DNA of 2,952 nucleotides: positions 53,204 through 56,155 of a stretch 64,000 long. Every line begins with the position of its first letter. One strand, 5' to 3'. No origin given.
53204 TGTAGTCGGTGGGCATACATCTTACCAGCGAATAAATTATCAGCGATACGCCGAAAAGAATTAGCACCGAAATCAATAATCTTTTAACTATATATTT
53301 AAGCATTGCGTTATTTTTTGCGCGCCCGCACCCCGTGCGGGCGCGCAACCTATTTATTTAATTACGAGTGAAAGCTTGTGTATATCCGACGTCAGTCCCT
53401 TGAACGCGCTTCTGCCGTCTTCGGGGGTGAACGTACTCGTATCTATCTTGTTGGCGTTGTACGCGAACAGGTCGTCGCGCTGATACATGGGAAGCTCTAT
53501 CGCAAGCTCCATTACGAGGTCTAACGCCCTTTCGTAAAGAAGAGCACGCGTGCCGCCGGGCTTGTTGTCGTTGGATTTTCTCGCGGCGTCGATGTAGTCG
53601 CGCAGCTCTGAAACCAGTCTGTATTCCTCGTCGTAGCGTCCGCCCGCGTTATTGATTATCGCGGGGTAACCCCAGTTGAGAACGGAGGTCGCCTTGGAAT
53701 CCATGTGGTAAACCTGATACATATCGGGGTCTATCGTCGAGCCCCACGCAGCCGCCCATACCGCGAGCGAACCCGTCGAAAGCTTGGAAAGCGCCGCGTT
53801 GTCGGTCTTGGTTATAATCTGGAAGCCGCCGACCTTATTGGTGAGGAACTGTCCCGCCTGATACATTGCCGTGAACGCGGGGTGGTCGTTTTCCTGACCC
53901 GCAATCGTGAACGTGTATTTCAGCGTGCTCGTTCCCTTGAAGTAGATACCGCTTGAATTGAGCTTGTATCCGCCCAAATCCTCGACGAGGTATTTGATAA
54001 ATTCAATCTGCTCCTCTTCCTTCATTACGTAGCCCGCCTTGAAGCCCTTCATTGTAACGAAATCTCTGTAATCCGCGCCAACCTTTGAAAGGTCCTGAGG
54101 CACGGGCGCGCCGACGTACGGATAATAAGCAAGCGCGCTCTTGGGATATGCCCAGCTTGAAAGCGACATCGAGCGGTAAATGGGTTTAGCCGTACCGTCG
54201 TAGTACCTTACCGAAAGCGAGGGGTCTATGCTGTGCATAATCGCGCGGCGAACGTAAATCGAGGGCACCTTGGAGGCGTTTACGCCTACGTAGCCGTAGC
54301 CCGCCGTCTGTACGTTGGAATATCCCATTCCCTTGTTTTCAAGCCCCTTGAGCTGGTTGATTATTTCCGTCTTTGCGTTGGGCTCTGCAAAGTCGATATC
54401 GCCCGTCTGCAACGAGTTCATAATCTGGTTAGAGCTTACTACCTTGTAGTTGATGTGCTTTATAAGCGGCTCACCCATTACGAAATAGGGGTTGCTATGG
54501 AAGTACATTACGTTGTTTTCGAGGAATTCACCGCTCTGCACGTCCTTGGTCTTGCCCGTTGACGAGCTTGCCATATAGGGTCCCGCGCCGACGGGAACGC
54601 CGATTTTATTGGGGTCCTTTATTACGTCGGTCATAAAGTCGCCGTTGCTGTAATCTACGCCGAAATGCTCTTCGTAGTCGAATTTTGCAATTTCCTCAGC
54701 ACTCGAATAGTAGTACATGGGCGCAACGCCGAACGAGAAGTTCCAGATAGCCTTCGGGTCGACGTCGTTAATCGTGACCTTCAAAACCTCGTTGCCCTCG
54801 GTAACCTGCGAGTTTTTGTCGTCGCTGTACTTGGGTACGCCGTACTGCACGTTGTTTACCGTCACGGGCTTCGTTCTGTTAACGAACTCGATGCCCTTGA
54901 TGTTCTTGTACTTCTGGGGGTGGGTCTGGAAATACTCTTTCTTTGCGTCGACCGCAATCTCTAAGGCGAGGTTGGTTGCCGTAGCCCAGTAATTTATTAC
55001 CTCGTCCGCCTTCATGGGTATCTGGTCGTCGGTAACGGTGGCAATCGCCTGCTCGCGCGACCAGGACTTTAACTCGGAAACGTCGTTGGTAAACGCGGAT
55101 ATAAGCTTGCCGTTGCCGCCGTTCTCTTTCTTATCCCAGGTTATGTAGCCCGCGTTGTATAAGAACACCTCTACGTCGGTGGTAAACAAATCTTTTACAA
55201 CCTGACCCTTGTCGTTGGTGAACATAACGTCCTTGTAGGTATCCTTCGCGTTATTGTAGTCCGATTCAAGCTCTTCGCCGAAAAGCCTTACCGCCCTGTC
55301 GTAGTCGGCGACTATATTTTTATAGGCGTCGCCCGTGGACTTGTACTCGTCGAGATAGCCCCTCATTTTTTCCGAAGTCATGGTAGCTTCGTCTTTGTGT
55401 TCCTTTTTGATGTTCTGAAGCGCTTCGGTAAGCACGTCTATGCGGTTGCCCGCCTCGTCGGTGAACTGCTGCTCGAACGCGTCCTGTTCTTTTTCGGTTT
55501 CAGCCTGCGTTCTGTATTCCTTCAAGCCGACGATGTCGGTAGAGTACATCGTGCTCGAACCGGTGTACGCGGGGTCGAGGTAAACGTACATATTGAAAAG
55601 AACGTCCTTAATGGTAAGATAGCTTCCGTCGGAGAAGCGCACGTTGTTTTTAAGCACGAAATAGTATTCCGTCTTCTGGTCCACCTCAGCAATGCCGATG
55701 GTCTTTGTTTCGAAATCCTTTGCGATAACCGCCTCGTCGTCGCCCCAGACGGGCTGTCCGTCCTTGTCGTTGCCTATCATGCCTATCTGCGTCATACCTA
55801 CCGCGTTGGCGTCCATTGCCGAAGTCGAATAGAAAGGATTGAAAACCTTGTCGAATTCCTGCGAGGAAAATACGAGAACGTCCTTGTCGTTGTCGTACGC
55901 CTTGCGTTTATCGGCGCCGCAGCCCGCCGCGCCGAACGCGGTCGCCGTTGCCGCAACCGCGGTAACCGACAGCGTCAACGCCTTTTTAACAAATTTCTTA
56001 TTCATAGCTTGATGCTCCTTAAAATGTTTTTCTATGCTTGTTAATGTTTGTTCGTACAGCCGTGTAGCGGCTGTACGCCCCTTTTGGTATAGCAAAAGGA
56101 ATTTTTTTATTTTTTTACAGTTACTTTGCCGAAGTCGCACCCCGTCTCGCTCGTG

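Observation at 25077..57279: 32 kb single-operon array linking an Opp peptide importer, a giant S8 protease and about 8,200 aa of lipoproteins with largely unassignable domains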

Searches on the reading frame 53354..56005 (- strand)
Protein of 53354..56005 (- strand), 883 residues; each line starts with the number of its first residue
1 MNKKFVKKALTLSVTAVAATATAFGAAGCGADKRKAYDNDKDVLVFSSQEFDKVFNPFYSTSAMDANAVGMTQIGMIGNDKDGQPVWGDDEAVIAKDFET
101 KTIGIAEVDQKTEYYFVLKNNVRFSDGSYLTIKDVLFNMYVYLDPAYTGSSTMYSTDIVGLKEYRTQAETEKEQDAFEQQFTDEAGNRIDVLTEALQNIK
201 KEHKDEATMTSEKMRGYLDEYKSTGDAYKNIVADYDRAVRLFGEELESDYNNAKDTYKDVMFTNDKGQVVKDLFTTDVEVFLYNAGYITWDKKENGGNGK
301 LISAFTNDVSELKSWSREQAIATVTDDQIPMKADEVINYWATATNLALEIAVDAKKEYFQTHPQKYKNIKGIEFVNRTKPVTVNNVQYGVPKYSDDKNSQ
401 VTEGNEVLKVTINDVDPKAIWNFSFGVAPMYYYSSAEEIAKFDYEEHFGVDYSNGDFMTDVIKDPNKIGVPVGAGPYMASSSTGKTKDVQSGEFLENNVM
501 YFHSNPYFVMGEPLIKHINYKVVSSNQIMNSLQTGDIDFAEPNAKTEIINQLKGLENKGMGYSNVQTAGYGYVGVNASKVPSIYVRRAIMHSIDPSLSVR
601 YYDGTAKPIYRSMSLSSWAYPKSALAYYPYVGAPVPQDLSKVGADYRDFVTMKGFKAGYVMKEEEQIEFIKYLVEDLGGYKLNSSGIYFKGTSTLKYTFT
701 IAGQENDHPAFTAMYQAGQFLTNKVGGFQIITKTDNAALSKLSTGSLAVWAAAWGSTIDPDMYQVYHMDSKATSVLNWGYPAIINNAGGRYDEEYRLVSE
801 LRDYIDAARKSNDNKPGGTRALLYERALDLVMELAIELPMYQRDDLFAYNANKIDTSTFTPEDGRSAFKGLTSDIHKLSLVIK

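Call 4: search_protein_families(library=pfam, proteins=[window:53354-56005:-], max_evalue=0.01)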
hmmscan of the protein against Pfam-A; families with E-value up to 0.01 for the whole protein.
window:53354-56005:- (883 aa): 1 family
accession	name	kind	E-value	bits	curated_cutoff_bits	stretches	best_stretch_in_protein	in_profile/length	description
PF00496.27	SBP_bac_5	-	3.4e-23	82.8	32.4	2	397-644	65-264/368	Bacterial extracellular solute-binding proteins, family 5 Middle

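Call 13: search_protein_families(library=ncbifam, proteins=[window:53354-56005:-], max_evalue=0.01)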
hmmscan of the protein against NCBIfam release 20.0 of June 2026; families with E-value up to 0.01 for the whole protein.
window:53354-56005:- (883 aa): 1 family
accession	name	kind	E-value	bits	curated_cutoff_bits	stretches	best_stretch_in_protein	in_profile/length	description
NF045467.1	Opp4A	equivalog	6.9e-19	67.5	650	2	471-630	207-366/556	oligopeptide ABC transporter substrate-binding protein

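Call 21: find_homologous_proteins(query=window:53354-56005:-, max_evalue=1e-10)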
Query window:53354-56005:- (883 aa): 4112 proteins with E <= 1e-10 among 8000 candidates; the best 120 are listed.
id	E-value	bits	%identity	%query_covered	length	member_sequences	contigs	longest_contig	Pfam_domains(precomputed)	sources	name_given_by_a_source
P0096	0.0e+0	1996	100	100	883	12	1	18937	PF00496.28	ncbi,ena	-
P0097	0.0e+0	1644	82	100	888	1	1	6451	PF00496.28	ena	-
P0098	0.0e+0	1451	73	100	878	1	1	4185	PF00496.28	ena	-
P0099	0.0e+0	1448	73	100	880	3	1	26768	PF00496.28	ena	-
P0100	0.0e+0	1418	72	100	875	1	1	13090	PF00496.28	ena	-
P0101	0.0e+0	1416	71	100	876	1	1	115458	PF00496.28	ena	-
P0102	0.0e+0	1416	72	100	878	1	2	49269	PF00496.28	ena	-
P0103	0.0e+0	1412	71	100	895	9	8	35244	PF00496.28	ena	-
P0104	0.0e+0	1376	70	100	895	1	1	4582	PF00496.28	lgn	-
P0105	0.0e+0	1347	69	100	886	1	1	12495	PF00496.28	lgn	-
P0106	0.0e+0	1336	67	100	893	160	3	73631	PF00496.28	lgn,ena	-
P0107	0.0e+0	1334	68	100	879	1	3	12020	PF00496.28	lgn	-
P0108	0.0e+0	1317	68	100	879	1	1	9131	PF00496.28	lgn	-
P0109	0.0e+0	1311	68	100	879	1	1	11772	PF00496.28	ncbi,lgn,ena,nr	ncbi:MAG: hypothetical protein K2N23_04980 [Clostridia bacterium]|nr:hypothetical protein [Clostridi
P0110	0.0e+0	1310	66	100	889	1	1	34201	PF00496.28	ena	-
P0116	0.0e+0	1089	58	100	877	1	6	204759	PF00496.28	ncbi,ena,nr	ncbi:MAG: hypothetical protein IJX91_04710 [Clostridia bacterium]|nr:hypothetical protein [Clostridi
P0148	0.0e+0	1051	57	98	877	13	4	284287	PF00496.28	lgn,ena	-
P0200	0.0e+0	1028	54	99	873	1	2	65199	PF00496.28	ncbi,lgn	-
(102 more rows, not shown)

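Call 22: find_encoding_contigs(protein=P0200, flank=10000, max_places=2)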
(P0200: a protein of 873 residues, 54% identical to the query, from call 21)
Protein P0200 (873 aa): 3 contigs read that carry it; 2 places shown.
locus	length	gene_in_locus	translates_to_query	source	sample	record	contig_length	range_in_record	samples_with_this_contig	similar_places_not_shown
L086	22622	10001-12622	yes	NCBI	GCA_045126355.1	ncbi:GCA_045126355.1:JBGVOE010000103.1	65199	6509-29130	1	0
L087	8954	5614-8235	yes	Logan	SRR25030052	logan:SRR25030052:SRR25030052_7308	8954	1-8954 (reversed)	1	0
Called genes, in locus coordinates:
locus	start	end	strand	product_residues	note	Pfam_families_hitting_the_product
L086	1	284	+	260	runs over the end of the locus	PF04018:VCA0040-like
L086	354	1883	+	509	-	PF00931:NB-ARC (faint), PF01580:FtsK_SpoIIIE (faint), PF02463:SMC_N (weak), PF03193:RsgA_GTPase (faint), PF13476:AAA_23 (faint), PF00005:ABC_tran, PF12848:ABC_tran_Xtn, PF00005:ABC_tran, +9 more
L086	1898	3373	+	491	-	PF14262:Cthe_2159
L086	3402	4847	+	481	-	PF01546:Peptidase_M20, PF07687:M20_dimer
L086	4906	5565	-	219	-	-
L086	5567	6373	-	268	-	PF16481:DUF5058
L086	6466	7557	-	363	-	PF04551:GcpE, PF26540:GcpE_C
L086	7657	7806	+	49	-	PF00471:Ribosomal_L33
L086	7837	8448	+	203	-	PF13483:Lactamase_B_3 (weak), PF23023:Anti-Pycsar_Apyc1, PF00753:Lactamase_B, PF12706:Lactamase_B_2 (weak)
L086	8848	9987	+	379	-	-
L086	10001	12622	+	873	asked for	PF00496:SBP_bac_5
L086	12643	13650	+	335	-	PF19300:BPD_transp_1_N (weak), PF00528:BPD_transp_1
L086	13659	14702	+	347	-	PF12911:OppC_N, PF00528:BPD_transp_1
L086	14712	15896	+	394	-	PF00005:ABC_tran, PF13304:AAA_21 (faint), PF08352:oligo_HPY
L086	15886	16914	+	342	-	PF00005:ABC_tran, PF13304:AAA_21 (faint), PF08352:oligo_HPY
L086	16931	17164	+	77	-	-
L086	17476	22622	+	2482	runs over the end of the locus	PF00082:Peptidase_S8, PF02225:PA, PF02368:Big_2 (faint), PF06280:fn3_5 (weak), PF21461:HL_N-beta (faint), PF13306:LRR_5, PF13855:LRR_8 (faint), PF13306:LRR_5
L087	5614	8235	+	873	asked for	PF00496:SBP_bac_5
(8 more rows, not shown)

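Call 23: find_encoding_contigs(protein=P0148, flank=10000, max_places=2)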
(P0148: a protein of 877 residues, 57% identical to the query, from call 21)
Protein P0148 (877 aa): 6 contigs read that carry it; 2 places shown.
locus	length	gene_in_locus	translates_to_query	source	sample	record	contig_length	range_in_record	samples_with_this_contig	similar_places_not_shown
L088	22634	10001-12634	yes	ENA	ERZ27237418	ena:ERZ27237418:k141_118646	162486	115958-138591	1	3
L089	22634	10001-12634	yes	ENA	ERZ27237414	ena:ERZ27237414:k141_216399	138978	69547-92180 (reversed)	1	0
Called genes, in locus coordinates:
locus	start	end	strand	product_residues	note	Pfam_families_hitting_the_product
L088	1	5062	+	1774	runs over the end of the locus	-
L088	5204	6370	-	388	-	PF00753:Lactamase_B, PF19583:ODP, PF12724:Flavodoxin_5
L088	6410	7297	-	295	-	-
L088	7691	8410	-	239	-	PF02146:SIR2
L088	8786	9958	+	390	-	-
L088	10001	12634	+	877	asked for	PF00496:SBP_bac_5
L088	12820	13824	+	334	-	PF19300:BPD_transp_1_N (faint), PF00528:BPD_transp_1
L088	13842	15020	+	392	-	PF12911:OppC_N, PF00528:BPD_transp_1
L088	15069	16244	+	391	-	PF00005:ABC_tran, PF13304:AAA_21 (weak), PF08352:oligo_HPY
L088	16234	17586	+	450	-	-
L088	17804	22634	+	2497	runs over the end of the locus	PF00082:Peptidase_S8, PF02225:PA, PF06280:fn3_5, PF21461:HL_N-beta (faint), PF02368:Big_2, PF26918:Ig_Eae (weak), PF13306:LRR_5, PF13306:LRR_5, +1 more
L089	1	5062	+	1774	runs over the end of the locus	-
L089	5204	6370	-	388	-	PF00753:Lactamase_B, PF19583:ODP, PF12724:Flavodoxin_5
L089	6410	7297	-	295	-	-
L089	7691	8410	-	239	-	PF02146:SIR2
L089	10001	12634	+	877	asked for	PF00496:SBP_bac_5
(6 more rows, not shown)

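Call 24: find_encoding_contigs(protein=P0116, flank=10000, max_places=2)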
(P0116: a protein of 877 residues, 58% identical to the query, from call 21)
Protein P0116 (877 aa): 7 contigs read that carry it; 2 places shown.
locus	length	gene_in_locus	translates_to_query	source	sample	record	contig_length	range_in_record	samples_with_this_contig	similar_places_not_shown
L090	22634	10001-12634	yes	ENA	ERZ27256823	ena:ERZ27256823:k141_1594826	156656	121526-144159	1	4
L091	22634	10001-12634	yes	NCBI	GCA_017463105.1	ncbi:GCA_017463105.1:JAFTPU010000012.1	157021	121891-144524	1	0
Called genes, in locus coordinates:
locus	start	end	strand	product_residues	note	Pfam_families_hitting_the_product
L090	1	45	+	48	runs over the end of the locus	-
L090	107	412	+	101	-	-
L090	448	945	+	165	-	-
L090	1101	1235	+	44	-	-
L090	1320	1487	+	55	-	-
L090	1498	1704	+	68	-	-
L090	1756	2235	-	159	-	PF07553:Lipoprotein_Ltp (faint)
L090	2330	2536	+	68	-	PF13560:HTH_31 (weak), PF12844:HTH_19, PF13443:HTH_26 (weak), PF01381:HTH_3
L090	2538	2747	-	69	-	-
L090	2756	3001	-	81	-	PF01381:HTH_3 (weak), PF13443:HTH_26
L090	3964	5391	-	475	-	-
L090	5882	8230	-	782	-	PF04389:Peptidase_M28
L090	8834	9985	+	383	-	PF09479:Flg_new (weak)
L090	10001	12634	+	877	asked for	PF00496:SBP_bac_5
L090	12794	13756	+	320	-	PF00528:BPD_transp_1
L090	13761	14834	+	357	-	PF12911:OppC_N, PF00528:BPD_transp_1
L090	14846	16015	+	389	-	PF00005:ABC_tran, PF13304:AAA_21 (weak), PF08352:oligo_HPY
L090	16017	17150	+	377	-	PF00005:ABC_tran, PF13304:AAA_21 (faint), PF08352:oligo_HPY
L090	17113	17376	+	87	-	-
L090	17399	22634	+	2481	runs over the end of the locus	PF00082:Peptidase_S8, PF02368:Big_2 (faint), PF26918:Ig_Eae (faint), PF02225:PA, PF06280:fn3_5, PF21461:HL_N-beta (faint), PF13306:LRR_5, PF13306:LRR_5, +4 more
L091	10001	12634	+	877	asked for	PF00496:SBP_bac_5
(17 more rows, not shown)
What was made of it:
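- g1-OppA-OppBCDF-g7-g8 is found in three further genomes with unrelated upstream flanks (calls 22-24).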

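Call 26: search_solved_structures(query=window:53354-56005:-, max_evalue=0.001, show_alignments=1)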
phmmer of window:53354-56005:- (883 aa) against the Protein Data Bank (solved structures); distinct sequences matched with E-value up to 0.001: 0.
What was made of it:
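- On Opp/Dpp-type (peptide/nickel) ABC importer: The best match, Opp4A, scores 67.5 bits against a cut-off of 650 (call 13). phmmer finds no PDB chain (call 26).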

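Call 47: search_solved_structures(query=A4, max_evalue=0.01)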
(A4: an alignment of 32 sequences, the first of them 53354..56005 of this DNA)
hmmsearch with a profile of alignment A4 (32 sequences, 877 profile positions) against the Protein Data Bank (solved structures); distinct sequences matched with E-value up to 0.01: 9.
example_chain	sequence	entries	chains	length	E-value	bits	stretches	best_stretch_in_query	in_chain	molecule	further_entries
9p48_A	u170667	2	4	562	7.9e-08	34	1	497-601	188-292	Peptide ABC transporter, peptide-binding protein OppA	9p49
5u4o_A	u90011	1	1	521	2e-07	32.7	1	500-627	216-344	ABC transporter substrate-binding protein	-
3drf_A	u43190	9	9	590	2.7e-07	32.3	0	490-600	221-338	Oligopeptide-binding protein oppA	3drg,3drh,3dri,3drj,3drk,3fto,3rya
6wm6_A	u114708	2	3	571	4.6e-06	28.2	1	511-594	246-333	Extracellular solute-binding protein, family 5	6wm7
8upi_A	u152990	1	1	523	6.8e-05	24.3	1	498-626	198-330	Peptide ABC transporter substrate-binding protein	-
6tfq_A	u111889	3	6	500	0.00022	22.6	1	501-602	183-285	ABC transporter substrate-binding protein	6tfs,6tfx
3tpa_A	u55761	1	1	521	0.0032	18.8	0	498-600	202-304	Heme-binding protein A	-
4ofl_A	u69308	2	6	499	0.0053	18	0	114-143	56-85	Extracytoplasmic Nickel-Binding Protein YpYntA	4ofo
3ry3_A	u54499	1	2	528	0.0064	17.8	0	114-143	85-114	Putative solute-binding protein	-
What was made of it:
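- On Opp/Dpp-type (peptide/nickel) ABC importer: Profile hits to OppA sequences are weak (E about 1e-7, call 47).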

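Call 63: predict_structure(alignment_id=A4)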
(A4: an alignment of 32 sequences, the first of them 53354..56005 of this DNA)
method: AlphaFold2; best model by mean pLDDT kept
length: 883 residues; sequences in the alignment: 32
mean_pLDDT: 82.7   pTM: 0.77
mean pLDDT of the five models: 82.7, 79.6, 77.2, 76.4, 75.0
residues with pLDDT >= 90: 264; 70-90: 498; 50-70: 95; < 50: 26
segments of 3 or more residues with pLDDT < 50: 1-4, 19-32, 60-62
pLDDT, mean of each block of 10 residues (from residue 1): 52 51 41 72 85 52 59 84 87 93 87 94 87 87 65 75 87 82 86 89 81 89 85 91 81 68 75 83 81 80 84 88 88 79 79 82 86 94 96 75 92 84 79 82 85 74 68 85 83 79 90 92 83 91 86 90 84 89 95 94 88 83 90 94 94 96 97 96 84 82 73 92 89 71 73 65 78 75 77 92 88 80 90 93 90 92 85 88 79
secondary structure, 60 per line:
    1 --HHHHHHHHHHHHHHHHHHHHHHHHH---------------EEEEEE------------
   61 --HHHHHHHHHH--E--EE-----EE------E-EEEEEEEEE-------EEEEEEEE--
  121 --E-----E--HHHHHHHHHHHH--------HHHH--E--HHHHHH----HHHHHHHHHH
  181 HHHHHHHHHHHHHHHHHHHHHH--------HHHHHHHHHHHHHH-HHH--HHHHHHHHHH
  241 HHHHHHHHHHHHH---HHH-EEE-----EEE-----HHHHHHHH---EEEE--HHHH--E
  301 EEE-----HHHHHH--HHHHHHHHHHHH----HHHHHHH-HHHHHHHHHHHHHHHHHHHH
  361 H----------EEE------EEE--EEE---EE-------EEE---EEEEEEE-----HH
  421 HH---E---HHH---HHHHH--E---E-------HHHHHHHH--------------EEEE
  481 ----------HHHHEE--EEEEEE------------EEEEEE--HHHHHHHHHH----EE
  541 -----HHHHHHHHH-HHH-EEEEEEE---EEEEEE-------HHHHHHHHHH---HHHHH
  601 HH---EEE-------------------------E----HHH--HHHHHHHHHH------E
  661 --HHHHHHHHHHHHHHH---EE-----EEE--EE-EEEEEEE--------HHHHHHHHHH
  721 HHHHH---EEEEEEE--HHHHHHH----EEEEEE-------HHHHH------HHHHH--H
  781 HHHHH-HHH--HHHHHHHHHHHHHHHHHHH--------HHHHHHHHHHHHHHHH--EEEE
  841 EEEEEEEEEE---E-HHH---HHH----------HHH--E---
elements in order (helices of 4 or more, strands of 3 or more residues): H3-27 E43-48 H63-72 E95-103 E111-118 H132-143 H152-155 H161-166 H171-202 H211-224 H231-253 E261-263 E269-271 H277-284 E288-291 H294-297 E300-303 H309-314 H317-328 H333-339 H341-361 E372-374 E381-383 E386-388 E401-403 E407-413 H419-422 H436-440 H455-462 E477-480 H491-494 E499-504 E517-522 H525-534 H546-554 E560-566 E570-575 H583-592 H596-602 E606-608 H644-653 H663-677 E688-690 E696-702 H711-725 E729-735 H738-744 E749-754 H762-766 H773-777 H780-785 H792-810 H819-834 E837-850

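Call 65: fold_search(model_id=the predicted structure, library=pdb)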
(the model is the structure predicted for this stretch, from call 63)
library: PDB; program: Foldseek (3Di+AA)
matches with E <= 10: 421; with E <= 0.001: 172
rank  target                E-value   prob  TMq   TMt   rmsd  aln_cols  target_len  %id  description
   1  1xoc_A                6.4e-21  1.00  0.48  0.80   5.8       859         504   13  The structure of the oligopeptide-binding protein, AppA, from Bacillus subtilis in complex with a nonapeptide. (released 2005-01-25)
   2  4oeu_A                1.5e-18  1.00  0.45  0.77   7.0       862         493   12  Crystal structure of NikZ from Campylobacter jejuni in complex with Ni(L-His) (released 2014-10-01)
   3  4ofl_A                4.6e-18  1.00  0.40  0.66   9.1       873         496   11  Crystal structure of YntA from Yersinia pestis in complex with Ni(L-His)2 (released 2014-10-01)
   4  6wm6                  1.2e-17  1.00  0.34  0.53   6.5       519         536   17  Periplasmic EDTA-binding protein EppA, tetragonal (released 2020-11-18)
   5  4oet_A                1.3e-17  1.00  0.44  0.73   8.3       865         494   12  Crystal structure of NikZ from Campylobacter jejuni, unliganded form (released 2014-10-01)
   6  4toz_A                2.6e-17  1.00  0.38  0.59  12.4       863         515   11  MppA Periplasmic Murein Tripeptide Binding Protein, Unliganded Open Form (released 2015-06-10)
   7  5isu                  2.9e-17  1.00  0.33  0.55   8.5       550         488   14  2.2 Angstrom Crystal Structure of ABC Transporter Substrate Binding Protein CtaP (Lmo0135) from Listeria monocytogenes. (released 2016-03-23)
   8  6wm7_A                3.0e-17  1.00  0.35  0.55   6.4       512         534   16  Periplasmic EDTA-binding protein EppA, orthorhombic (released 2020-11-18)
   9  3rya_A                3.4e-17  1.00  0.46  0.70   8.6       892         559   13  Lactococcal OppA complexed with SLSQLSSQS (released 2011-06-29)
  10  4toz_B                6.1e-17  1.00  0.35  0.53  11.8       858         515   11  MppA Periplasmic Murein Tripeptide Binding Protein, Unliganded Open Form (released 2015-06-10)
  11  2z23_A                6.4e-17  1.00  0.46  0.74  10.7       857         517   11  Crystal structure of Y.pestis oligo peptide binding protein OppA with tri-lysine ligand (released 2007-10-30)
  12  3ryb_A                6.7e-17  1.00  0.47  0.70   7.7       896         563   14  Lactococcal OppA complexed with SLSQSLSQS (released 2011-06-29)
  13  1zlq_B                8.2e-17  1.00  0.43  0.71   9.8       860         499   10  Crystallographic and spectroscopic evidence for high affinity binding of Fe EDTA (H2O)- to the periplasmic nickel tran (released 2005-08-02)
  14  2noo                  8.6e-17  1.00  0.38  0.61  11.0       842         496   11  Crystal Structure of Mutant NikA (released 2007-01-23)
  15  3drg_A                1.1e-16  1.00  0.47  0.71   7.6       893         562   13  Lactococcal OppA complexed with bradykinin in the closed conformation (released 2009-03-31)
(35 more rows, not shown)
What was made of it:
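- On Opp/Dpp-type (peptide/nickel) ABC importer: In the Foldseek search of the model, the top hit is AppA 1xoc with TM 0.80 normalised to the target (call 65). Peptide binders and nickel or chelate binders are both among the top structural neighbours (call 65).
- Lactococcal, Yersinia, Haemophilus and M. tuberculosis OppA are also among the top hits (calls 63, 65). NikZ, YntA and NikA score almost as well as peptide binders in the fold search (call 65).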

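Call 70: search_protein_families(library=pfam, proteins=[L086:8848-9987:+, L088:8786-9958:+, L090:8834-9985:+], max_evalue=1)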
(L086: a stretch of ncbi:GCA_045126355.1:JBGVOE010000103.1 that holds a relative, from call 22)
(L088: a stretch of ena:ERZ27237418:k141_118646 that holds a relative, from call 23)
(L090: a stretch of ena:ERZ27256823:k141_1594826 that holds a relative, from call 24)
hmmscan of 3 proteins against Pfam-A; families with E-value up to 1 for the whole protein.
L086:8848-9987:+ (379 aa): 3 families
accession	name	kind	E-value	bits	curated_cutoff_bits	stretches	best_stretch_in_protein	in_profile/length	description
PF09479.16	Flg_new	-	0.00081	19.9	27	1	31-116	2-64/65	Listeria-Bacteroides repeat domain (List_Bact_rpt)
PF05342.19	Peptidase_M26_N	-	0.0043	16.8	27.7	1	277-333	201-250/250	M26 IgA1-specific Metallo-endopeptidase N-terminal region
PF13576.12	Pentapeptide_3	-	0.12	13.1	27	0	287-307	25-45/48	Pentapeptide repeats (9 copies)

L088:8786-9958:+ (390 aa): 3 families
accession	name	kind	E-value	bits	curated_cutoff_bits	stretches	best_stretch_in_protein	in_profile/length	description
PF09479.16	Flg_new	-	0.014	15.9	27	1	76-123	25-65/65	Listeria-Bacteroides repeat domain (List_Bact_rpt)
PF20585.4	Pectate_lyase_5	-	0.067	13.8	24.3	1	214-278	6-67/126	Putative pectate lyase-like adhesive domain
PF25282.1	POTRA1_3_Toc75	-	0.079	13.6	27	1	198-240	41-83/99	Toc75-like, POTRA domain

L090:8834-9985:+ (383 aa): 3 families
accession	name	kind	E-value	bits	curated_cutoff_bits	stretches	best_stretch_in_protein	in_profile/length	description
PF09479.16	Flg_new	-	7.3e-05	23.2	27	1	66-117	20-65/65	Listeria-Bacteroides repeat domain (List_Bact_rpt)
PF05342.19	Peptidase_M26_N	-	0.0063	16.2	27.7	1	273-331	199-250/250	M26 IgA1-specific Metallo-endopeptidase N-terminal region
PF13576.12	Pentapeptide_3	-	0.22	12.2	27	0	282-300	22-40/48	Pentapeptide repeats (9 copies)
